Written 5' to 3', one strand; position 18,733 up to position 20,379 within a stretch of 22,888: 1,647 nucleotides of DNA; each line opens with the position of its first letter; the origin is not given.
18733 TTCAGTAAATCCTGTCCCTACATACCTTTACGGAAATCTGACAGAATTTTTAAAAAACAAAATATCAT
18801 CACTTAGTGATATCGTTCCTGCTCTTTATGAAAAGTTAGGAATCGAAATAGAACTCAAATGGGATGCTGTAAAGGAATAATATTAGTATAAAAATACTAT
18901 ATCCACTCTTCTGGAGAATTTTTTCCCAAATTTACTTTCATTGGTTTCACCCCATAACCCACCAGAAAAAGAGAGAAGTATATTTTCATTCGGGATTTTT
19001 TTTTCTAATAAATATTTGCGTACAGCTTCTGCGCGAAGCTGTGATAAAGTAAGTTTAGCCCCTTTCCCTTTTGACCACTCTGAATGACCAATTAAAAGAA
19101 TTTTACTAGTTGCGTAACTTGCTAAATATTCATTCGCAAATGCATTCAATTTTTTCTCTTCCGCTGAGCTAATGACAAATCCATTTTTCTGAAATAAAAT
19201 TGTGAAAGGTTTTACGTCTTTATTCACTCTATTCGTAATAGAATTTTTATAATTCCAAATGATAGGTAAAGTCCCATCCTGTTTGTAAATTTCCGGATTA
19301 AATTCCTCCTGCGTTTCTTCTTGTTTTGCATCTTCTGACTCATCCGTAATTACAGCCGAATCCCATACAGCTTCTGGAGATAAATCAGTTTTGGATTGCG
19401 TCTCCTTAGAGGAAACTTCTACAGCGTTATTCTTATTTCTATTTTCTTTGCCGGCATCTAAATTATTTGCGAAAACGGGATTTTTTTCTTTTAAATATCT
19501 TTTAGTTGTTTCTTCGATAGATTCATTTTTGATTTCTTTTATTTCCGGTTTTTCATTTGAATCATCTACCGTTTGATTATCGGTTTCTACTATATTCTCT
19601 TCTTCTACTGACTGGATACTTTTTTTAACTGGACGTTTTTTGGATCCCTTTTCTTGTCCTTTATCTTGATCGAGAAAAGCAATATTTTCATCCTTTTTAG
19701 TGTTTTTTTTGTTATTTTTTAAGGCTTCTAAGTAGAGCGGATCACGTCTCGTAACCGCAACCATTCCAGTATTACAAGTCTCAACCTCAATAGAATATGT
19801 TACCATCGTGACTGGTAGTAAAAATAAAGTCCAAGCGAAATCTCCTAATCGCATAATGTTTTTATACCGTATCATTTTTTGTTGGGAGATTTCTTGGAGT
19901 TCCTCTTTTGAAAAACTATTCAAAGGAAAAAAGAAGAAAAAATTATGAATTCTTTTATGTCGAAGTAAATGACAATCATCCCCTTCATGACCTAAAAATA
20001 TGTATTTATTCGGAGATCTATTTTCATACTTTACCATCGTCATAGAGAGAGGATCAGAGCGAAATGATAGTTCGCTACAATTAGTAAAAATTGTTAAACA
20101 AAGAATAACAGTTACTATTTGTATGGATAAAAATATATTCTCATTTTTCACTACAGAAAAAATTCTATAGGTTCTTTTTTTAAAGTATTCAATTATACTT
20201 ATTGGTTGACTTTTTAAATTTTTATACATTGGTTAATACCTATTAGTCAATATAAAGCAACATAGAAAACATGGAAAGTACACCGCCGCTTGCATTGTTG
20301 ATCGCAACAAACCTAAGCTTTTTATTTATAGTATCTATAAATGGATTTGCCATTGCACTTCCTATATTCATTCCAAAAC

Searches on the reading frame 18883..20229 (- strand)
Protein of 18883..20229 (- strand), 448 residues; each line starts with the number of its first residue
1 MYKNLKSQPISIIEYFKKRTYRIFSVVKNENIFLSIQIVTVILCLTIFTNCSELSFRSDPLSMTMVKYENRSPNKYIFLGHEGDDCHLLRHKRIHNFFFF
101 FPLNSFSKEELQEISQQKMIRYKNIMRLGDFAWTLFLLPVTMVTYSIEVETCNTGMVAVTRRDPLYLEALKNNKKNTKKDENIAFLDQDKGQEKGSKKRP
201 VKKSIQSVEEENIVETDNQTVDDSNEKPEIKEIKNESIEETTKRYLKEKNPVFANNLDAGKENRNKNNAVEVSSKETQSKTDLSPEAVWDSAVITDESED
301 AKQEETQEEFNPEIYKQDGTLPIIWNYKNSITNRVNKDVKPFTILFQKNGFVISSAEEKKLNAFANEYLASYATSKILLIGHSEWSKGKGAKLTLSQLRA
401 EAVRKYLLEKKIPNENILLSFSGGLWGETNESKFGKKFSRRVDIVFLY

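Call 79: search_protein_families(library=pfam, proteins=[window:18883-20229:-], max_evalue=0.001)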
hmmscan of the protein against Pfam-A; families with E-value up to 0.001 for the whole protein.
window:18883-20229:- (448 aa): 1 family
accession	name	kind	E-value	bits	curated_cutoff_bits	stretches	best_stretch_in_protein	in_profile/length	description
PF00691.25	OmpA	-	1.4e-10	41.8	27.2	1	345-423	1-80/98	OmpA family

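Call 93: find_encoding_contigs(protein=window:18883-20229:-, flank=10000, max_places=1)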
Protein window:18883-20229:- (448 aa): 4 contigs read that carry it; 1 place shown.
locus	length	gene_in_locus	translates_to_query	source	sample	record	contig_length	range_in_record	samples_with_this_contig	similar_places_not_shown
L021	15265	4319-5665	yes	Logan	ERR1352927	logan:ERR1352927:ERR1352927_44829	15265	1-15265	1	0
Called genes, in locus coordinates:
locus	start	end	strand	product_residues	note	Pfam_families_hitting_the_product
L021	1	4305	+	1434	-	?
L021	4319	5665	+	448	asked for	PF00691:OmpA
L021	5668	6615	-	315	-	PF01676:Metalloenzyme, PF01663:Phosphodiest (weak)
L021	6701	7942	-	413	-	PF00464:SHMT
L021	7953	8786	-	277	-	PF21948:LplA-B_cat, PF03099:BPL_LplA_LipB (weak)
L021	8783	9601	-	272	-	PF08551:DUF1751 (weak), PF01694:Rhomboid, PF20216:DUF6576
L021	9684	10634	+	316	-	PF00753:Lactamase_B, PF23023:Anti-Pycsar_Apyc1 (weak), PF12706:Lactamase_B_2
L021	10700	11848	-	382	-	PF04773:FecR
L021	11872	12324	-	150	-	-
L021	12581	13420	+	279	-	-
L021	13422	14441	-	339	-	-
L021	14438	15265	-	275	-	?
